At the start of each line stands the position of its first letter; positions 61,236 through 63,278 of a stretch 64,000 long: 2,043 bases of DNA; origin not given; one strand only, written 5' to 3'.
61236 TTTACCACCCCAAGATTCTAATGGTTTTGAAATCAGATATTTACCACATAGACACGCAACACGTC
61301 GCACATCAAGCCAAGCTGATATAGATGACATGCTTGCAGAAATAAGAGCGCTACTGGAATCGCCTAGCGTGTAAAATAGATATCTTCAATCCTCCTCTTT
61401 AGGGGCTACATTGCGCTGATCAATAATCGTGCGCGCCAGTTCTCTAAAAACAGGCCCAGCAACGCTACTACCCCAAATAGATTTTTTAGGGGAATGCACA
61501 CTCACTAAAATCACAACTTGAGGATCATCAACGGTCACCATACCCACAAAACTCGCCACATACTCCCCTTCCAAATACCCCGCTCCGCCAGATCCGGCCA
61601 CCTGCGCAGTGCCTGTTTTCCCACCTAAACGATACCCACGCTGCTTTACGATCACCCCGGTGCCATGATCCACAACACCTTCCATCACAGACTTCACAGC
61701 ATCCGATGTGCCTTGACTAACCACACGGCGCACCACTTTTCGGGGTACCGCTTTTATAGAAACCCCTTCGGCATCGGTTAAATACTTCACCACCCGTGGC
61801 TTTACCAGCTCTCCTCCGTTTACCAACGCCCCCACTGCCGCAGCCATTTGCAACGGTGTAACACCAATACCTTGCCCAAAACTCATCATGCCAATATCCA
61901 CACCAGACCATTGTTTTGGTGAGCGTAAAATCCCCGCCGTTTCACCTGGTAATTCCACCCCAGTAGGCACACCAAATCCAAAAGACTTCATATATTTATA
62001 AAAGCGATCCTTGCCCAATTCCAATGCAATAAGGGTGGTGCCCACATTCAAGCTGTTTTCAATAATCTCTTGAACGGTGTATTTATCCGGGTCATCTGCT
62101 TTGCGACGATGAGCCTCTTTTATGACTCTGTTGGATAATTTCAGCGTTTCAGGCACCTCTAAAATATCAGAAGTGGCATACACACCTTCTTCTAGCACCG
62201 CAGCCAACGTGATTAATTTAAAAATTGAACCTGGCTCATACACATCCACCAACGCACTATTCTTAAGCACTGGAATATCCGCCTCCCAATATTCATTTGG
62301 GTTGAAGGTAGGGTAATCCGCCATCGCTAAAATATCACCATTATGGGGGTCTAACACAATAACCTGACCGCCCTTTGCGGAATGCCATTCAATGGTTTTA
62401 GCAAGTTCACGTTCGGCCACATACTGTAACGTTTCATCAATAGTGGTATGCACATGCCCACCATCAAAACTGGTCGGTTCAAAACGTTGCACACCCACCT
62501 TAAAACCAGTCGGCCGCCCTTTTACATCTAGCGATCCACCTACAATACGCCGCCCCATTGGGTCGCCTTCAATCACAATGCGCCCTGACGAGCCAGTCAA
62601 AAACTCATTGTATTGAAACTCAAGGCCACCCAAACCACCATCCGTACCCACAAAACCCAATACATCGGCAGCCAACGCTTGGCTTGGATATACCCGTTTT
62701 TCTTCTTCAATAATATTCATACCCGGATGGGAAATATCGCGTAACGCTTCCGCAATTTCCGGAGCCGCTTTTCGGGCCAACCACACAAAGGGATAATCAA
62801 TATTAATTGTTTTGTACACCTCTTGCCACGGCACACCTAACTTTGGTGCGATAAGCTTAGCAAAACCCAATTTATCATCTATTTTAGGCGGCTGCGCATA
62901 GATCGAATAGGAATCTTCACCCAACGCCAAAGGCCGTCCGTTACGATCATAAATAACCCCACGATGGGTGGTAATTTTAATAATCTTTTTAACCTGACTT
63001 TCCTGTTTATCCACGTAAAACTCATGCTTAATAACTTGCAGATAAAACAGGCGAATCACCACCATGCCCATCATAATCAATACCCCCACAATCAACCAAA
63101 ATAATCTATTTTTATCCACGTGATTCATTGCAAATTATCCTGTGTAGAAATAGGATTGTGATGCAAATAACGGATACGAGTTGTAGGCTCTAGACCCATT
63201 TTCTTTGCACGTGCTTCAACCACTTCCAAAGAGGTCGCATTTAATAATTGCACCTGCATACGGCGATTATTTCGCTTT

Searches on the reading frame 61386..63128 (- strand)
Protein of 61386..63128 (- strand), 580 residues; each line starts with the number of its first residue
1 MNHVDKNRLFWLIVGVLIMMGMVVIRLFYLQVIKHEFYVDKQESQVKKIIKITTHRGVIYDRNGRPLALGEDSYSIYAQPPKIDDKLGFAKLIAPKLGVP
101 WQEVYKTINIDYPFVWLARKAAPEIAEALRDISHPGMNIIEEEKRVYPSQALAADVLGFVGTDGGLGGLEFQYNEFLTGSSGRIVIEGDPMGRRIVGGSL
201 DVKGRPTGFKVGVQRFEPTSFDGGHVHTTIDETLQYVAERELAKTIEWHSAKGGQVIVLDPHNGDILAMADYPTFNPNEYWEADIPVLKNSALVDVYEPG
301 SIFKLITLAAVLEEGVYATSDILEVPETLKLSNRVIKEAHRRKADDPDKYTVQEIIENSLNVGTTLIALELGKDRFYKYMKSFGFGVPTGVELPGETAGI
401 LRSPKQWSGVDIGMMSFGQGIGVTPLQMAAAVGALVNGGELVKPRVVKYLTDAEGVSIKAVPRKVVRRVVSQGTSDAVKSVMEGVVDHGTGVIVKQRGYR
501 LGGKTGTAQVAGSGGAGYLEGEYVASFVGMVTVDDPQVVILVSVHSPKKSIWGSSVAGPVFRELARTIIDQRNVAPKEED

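Call 25: search_protein_families(library=pfam, proteins=[window:61386-63128:-], max_evalue=0.001)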
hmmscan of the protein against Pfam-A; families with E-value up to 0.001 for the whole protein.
window:61386-63128:- (580 aa): 3 families
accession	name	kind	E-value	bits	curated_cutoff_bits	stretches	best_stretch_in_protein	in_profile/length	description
PF00905.27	Transpeptidase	-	3.9e-76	256.6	22.1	1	255-564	2-297/299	Penicillin binding protein transpeptidase domain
PF03717.20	PBP_dimer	-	4e-15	57.1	24.4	1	52-195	2-176/180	Penicillin-binding Protein dimerisation domain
PF21922.1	PBP_dimer_2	-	4.3e-05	24.1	27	1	144-185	24-65/83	Penicillin binding protein A dimerisation domain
